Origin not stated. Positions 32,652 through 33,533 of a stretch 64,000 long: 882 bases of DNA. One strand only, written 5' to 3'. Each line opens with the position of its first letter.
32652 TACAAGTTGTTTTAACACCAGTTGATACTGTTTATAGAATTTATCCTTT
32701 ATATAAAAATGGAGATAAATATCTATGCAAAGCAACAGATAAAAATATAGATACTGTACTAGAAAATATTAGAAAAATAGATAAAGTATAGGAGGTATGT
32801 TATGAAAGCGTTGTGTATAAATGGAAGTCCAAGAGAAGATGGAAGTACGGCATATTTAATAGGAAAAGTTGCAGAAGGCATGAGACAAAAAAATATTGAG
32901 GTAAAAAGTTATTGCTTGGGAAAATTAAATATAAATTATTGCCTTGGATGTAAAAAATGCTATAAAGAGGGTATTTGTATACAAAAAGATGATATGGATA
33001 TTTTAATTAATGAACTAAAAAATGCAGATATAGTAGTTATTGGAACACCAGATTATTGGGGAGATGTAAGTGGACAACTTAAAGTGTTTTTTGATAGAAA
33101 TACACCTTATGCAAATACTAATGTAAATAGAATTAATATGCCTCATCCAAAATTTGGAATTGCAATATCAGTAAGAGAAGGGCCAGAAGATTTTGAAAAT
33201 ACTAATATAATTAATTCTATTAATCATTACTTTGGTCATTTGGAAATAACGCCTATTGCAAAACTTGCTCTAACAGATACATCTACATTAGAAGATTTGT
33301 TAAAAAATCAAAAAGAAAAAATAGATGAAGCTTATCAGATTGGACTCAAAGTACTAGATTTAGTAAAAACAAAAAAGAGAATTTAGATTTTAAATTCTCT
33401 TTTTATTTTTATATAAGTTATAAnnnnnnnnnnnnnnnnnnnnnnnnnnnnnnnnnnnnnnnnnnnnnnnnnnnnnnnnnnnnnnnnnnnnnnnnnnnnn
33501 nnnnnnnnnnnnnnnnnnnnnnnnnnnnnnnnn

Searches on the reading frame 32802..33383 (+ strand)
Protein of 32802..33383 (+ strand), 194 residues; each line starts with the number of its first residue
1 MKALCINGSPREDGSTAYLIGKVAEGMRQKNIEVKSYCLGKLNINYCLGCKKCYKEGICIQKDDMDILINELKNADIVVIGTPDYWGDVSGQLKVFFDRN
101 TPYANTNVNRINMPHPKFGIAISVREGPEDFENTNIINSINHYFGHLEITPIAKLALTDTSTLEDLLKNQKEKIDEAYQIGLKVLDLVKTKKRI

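Call 3: search_protein_families(library=pfam, proteins=[window:32802-33383:+], max_evalue=1)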
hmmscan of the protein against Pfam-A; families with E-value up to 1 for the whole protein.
window:32802-33383:+ (194 aa): 5 families
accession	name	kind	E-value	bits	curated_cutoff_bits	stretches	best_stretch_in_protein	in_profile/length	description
PF03358.20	FMN_red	-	4.2e-20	72.3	24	1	1-102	1-98/152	NADPH-dependent FMN reductase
PF02525.22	Flavodoxin_2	-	7.7e-12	45.8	27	1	1-175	1-192/198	Flavodoxin-like fold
PF11176.13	Tma16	-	0.12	12.6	22.7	1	160-191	90-121/146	Translation machinery-associated protein 16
PF23942.1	DUF7277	-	0.15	13.2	27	0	70-115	15-58/87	Domain of unknown function (DUF7277)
PF10391.15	DNA_pol_lambd_f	-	0.16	12.2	29.8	1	161-185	23-47/51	Fingers domain of DNA polymerase lambda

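Call 4: search_protein_families(library=ncbifam, proteins=[window:32802-33383:+], max_evalue=1)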
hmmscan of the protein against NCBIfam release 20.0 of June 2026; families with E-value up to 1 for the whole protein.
window:32802-33383:+ (194 aa): 8 families
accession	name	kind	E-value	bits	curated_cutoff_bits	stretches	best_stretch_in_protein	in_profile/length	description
TIGR03567.1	FMN_reduc_SsuE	equivalog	1.3e-07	31.7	164.05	1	4-98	3-89/171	NADPH-dependent FMN reductase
NF007859.0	PRK10569.1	equivalog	4.6e-06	26.5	225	1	1-98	1-90/191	NADPH-dependent FMN reductase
TIGR03566.1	FMN_reduc_MsuE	equivalog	7.8e-06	25.8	212.5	1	4-99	3-93/174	FMN reductase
NF002999.0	PRK03767.1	equivalog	3.6e-05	23.6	141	1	22-100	21-95/200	NAD(P)H:quinone oxidoreductase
NF007280.0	PRK09739.1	equivalog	0.0012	18.5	162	1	2-145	5-150/199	NAD(P)H oxidoreductase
TIGR01755.1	flav_wrbA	equivalog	0.0062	16.5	132.5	1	69-100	63-94/197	NAD(P)H:quinone oxidoreductase type IV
NF002370.0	PRK01355.1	subfamily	0.028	13.9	143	1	61-99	64-102/199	FMN-dependent NADH-azoreductase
TIGR04037.1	LLM_duo_CE1759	subfamily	0.062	13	175.9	1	62-99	60-97/199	CE1759 family FMN reductase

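Call 62: search_protein_families(library=padloc, proteins=[window:32802-33383:+], max_evalue=0.01)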
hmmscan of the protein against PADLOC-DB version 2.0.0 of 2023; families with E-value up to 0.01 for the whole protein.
window:32802-33383:+ (194 aa): 0 families
